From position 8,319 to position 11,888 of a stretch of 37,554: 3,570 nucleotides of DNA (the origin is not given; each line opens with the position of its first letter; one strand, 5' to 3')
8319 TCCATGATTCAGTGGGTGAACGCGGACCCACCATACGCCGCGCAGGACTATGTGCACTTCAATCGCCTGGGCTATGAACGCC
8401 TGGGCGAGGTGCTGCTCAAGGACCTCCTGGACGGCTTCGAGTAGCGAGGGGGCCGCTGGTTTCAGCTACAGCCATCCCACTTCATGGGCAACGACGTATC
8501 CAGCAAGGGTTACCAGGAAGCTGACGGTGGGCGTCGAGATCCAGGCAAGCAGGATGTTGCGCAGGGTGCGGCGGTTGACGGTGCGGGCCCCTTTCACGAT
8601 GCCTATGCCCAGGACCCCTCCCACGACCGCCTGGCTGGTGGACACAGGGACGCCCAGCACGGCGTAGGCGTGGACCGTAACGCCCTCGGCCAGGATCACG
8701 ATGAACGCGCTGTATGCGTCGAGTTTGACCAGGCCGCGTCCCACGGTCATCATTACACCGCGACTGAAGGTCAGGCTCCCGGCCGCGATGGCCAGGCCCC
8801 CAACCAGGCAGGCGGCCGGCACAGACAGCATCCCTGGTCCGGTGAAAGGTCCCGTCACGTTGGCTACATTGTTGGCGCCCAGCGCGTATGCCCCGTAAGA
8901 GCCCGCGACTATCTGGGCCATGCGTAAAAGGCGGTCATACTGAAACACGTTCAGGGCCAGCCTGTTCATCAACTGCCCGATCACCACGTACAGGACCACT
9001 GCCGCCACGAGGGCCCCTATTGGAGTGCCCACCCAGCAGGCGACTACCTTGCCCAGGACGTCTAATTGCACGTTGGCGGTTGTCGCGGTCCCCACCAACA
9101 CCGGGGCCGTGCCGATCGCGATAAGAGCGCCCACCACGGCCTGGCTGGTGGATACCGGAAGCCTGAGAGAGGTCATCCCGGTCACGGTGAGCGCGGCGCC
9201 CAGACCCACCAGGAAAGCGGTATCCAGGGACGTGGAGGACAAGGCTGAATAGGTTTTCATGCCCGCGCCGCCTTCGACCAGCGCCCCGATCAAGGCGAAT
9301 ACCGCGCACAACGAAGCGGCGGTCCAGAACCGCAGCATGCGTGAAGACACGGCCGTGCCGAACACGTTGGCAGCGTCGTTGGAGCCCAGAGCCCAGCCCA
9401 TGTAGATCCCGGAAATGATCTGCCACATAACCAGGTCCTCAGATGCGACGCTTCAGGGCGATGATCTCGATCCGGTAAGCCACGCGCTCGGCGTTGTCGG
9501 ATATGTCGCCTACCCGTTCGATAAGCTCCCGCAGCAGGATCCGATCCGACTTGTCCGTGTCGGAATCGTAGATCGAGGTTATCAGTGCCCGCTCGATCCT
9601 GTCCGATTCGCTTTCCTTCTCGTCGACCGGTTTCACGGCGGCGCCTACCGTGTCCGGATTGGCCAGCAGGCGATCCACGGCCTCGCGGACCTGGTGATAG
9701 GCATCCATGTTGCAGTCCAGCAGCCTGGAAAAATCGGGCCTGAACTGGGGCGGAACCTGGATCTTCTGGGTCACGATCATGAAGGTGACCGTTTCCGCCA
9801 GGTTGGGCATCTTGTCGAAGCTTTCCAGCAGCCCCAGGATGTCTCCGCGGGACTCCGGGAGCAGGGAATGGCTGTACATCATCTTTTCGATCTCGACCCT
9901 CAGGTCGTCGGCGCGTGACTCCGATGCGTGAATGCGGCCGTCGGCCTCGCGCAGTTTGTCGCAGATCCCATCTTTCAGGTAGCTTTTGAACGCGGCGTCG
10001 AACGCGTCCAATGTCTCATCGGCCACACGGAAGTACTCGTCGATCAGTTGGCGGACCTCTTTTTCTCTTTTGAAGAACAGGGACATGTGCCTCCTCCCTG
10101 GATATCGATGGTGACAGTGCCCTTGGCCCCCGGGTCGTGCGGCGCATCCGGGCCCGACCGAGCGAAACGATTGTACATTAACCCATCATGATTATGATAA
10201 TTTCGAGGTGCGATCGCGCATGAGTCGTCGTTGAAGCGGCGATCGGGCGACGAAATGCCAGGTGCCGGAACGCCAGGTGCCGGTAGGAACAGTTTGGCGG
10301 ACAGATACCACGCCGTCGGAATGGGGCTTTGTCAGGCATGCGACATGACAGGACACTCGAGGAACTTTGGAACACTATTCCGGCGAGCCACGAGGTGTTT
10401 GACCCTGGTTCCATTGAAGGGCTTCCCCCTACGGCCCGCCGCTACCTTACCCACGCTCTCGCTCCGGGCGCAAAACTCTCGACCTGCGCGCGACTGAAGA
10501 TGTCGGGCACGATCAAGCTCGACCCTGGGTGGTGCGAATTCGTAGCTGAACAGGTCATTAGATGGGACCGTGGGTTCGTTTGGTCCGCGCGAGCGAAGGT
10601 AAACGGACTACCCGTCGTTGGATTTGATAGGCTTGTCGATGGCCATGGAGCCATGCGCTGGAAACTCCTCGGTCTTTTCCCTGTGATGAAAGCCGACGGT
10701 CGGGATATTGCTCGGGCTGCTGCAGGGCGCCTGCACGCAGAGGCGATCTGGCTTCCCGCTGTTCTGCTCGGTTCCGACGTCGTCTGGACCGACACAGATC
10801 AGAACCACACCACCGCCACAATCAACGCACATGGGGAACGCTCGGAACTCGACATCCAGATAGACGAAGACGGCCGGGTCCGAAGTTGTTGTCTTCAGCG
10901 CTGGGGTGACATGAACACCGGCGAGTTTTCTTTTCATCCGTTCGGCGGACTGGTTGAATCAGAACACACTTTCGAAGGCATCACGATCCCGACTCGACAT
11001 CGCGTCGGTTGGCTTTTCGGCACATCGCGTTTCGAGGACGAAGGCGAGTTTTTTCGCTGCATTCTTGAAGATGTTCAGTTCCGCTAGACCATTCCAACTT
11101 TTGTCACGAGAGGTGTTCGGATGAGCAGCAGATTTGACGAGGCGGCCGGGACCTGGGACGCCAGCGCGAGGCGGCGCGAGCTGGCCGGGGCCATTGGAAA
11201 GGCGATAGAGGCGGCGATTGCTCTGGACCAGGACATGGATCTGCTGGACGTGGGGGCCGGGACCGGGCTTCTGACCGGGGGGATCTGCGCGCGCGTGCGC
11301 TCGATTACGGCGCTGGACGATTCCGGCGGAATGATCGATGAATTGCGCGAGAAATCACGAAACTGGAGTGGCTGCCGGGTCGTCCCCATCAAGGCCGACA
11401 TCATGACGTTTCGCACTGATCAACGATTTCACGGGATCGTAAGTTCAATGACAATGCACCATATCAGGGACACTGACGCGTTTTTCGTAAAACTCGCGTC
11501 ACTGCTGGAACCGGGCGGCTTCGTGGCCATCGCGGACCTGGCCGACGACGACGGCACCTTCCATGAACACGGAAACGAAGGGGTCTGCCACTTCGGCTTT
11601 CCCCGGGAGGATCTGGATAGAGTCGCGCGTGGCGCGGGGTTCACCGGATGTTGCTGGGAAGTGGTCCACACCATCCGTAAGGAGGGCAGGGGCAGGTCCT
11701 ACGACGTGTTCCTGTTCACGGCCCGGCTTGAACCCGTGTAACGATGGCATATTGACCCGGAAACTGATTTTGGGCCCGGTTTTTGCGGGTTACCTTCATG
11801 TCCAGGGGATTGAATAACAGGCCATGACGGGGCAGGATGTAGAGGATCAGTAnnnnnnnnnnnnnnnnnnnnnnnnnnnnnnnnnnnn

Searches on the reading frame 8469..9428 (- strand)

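Call 25: search_protein_families(library=pfam, proteins=[window:8469-9428:-], max_evalue=0.001)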
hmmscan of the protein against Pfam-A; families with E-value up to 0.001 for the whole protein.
window:8469-9428:- (320 aa): 1 family
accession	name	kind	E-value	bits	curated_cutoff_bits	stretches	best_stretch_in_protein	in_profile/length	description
PF01384.25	PHO4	-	7.4e-50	170.3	33.7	1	15-306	2-349/350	Phosphate transporter family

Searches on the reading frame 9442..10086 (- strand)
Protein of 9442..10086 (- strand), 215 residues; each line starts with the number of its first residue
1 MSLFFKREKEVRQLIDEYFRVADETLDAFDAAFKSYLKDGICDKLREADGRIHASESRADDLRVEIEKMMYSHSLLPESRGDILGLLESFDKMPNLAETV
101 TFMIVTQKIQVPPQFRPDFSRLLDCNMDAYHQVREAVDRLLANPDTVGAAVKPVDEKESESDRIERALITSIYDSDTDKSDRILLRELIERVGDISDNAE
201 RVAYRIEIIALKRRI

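Call 25: search_protein_families(library=pfam, proteins=[window:9442-10086:-], max_evalue=0.001)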
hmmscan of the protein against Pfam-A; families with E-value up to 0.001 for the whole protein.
window:9442-10086:- (215 aa): 1 family
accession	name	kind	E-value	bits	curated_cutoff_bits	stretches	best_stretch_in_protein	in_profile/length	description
PF01865.21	PhoU_div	-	1e-33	117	24.4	1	6-211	8-213/214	Protein of unknown function DUF47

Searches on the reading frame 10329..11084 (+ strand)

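Call 25: search_protein_families(library=pfam, proteins=[window:10329-11084:+], max_evalue=0.001)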
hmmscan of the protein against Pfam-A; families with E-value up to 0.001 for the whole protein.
window:10329-11084:+ (252 aa): 2 families
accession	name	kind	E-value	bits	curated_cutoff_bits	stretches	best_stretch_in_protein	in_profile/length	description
PF20181.5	DUF6544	-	7.3e-53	179.5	25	1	23-235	2-216/221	Family of unknown function (DUF6544)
PF21900.3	DUF6920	-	1.7e-52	178.6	27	1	30-251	1-222/222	Family of unknown function (DUF6920)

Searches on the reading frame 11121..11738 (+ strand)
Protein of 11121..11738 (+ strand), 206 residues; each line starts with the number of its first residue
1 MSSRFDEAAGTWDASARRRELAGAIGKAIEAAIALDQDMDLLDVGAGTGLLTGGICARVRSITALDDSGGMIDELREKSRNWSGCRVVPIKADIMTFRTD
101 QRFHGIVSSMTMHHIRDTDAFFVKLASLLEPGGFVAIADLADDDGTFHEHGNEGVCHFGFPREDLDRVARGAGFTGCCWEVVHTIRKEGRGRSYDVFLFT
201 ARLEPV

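Call 25: search_protein_families(library=pfam, proteins=[window:11121-11738:+], max_evalue=0.001)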
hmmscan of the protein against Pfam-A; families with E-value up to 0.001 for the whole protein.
window:11121-11738:+ (206 aa): 7 families
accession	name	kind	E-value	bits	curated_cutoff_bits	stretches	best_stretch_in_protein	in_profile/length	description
PF13649.12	Methyltransf_25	-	1.3e-13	51.9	27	1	42-133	2-97/97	Methyltransferase domain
PF13489.12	Methyltransf_23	-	5e-12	46.3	27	1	20-175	4-160/164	Methyltransferase domain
PF08241.18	Methyltransf_11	-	8.2e-12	46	21.2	1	42-137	1-95/95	Methyltransferase domain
PF08242.18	Methyltransf_12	-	1e-10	42.6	30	1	42-134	1-97/98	Methyltransferase domain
PF13847.12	Methyltransf_31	-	3.5e-08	33.7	27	1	36-141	2-113/145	Methyltransferase domain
PF00398.26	RrnaAD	-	2.6e-07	30.5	24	1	29-103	22-94/263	Ribosomal RNA adenine dimethylase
PF05401.17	NodS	-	7.3e-05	23.1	24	1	39-123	45-127/201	Nodulation protein S (NodS)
